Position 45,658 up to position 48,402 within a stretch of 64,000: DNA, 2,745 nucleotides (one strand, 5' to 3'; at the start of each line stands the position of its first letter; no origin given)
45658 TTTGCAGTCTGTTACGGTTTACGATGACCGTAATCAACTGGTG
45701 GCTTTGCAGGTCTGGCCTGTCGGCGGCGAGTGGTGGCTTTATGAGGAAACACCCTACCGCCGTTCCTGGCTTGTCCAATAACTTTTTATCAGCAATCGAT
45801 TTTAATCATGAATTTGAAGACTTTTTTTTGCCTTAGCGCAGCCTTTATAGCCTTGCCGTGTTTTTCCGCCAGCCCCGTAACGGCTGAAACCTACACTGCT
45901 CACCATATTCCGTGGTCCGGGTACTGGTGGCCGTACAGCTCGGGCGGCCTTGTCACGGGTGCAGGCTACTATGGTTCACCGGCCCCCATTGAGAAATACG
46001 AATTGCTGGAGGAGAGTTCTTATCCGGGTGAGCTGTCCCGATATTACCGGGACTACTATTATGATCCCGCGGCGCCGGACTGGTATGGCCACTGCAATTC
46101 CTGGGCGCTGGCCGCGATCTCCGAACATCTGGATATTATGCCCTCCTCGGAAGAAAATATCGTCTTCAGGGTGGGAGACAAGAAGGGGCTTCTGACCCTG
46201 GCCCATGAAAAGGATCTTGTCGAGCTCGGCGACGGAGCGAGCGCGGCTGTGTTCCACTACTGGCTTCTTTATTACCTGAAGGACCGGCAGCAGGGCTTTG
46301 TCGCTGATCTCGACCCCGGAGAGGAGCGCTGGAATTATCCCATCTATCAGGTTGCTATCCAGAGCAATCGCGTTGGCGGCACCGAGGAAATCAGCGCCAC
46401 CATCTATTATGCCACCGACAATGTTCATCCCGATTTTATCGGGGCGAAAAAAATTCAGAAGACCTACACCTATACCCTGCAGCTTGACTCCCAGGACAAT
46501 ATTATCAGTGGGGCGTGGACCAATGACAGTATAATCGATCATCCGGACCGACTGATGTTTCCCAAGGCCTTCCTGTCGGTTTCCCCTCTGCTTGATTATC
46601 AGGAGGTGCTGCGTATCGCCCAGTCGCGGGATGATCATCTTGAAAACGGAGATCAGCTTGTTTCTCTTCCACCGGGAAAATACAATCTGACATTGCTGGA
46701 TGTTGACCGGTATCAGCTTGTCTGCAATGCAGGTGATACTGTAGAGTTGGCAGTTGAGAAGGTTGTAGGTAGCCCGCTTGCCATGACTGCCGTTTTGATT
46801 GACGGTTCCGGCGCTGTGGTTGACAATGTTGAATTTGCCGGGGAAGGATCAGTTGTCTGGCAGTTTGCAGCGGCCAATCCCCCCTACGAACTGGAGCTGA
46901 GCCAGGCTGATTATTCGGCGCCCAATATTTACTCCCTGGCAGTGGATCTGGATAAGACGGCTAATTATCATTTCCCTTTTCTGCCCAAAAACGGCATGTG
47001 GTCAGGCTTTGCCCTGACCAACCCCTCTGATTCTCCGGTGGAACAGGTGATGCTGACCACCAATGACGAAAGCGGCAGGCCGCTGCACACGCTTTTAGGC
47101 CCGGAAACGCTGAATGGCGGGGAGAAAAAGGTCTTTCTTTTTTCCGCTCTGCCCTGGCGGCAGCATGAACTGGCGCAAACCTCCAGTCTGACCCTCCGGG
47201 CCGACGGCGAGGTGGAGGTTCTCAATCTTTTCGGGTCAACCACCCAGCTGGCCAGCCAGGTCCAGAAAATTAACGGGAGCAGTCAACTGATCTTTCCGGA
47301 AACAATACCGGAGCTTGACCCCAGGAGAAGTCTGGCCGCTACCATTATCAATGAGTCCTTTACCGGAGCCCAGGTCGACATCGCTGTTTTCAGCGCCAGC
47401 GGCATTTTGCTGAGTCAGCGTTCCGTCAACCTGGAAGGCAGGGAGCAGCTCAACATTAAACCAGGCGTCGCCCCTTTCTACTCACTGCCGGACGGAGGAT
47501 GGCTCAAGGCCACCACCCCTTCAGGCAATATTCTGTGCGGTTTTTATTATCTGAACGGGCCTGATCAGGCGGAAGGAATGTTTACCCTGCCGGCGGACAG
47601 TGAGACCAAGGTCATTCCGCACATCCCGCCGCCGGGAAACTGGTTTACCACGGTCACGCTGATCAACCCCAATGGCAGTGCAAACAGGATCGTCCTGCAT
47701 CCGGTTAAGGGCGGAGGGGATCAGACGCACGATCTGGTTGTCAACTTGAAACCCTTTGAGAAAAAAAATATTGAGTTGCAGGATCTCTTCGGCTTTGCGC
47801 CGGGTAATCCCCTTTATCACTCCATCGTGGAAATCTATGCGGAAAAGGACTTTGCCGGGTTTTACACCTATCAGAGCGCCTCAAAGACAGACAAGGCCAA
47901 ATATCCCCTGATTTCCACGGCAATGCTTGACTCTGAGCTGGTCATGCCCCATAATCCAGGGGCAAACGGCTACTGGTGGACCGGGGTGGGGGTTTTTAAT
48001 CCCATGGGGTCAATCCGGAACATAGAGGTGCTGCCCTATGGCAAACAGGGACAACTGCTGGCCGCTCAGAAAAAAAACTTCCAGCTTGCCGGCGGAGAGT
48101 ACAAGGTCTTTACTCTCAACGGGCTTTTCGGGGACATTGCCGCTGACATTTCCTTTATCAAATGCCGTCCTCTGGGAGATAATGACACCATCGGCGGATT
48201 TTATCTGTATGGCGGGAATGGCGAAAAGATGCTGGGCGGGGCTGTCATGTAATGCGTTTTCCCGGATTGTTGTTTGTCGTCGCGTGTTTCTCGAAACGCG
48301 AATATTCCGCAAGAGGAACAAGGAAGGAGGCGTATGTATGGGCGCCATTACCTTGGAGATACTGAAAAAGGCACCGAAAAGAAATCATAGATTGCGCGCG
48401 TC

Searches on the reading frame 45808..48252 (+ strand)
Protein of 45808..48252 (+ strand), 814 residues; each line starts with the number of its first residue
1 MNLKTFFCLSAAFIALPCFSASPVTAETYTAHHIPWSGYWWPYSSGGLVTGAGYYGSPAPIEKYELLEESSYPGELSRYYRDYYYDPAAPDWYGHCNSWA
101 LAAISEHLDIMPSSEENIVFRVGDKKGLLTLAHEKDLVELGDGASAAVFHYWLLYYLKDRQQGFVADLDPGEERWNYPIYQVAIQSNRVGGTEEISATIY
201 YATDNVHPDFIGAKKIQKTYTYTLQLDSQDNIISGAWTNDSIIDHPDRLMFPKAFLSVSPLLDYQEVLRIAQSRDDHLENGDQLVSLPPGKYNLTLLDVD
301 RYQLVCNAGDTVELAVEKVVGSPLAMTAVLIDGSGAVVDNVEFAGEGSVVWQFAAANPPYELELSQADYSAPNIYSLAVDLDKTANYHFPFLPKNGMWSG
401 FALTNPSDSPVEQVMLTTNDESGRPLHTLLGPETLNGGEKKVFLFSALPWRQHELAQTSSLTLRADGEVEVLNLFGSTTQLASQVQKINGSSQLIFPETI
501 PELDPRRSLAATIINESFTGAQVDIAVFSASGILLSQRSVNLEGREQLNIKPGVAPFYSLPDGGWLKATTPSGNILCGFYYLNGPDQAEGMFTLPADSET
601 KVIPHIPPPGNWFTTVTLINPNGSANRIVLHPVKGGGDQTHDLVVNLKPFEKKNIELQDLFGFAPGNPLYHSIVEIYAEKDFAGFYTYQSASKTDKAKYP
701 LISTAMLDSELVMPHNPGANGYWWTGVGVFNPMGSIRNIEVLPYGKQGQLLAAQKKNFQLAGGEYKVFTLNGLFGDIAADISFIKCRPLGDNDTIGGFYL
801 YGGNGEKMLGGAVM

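Call 4: search_protein_families(library=pfam, proteins=[window:45808-48252:+], max_evalue=0.01)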
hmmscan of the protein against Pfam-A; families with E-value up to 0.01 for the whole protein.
window:45808-48252:+ (814 aa): 1 family
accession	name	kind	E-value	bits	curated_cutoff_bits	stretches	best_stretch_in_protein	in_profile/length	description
PF16683.11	TGase_elicitor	-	9.3e-16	58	25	1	216-254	296-334/361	Transglutaminase elicitor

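Call 13: search_protein_families(library=ncbifam, proteins=[window:45808-48252:+], max_evalue=0.00001)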
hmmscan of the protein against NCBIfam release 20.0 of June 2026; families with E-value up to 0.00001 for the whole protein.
window:45808-48252:+ (814 aa): 0 families
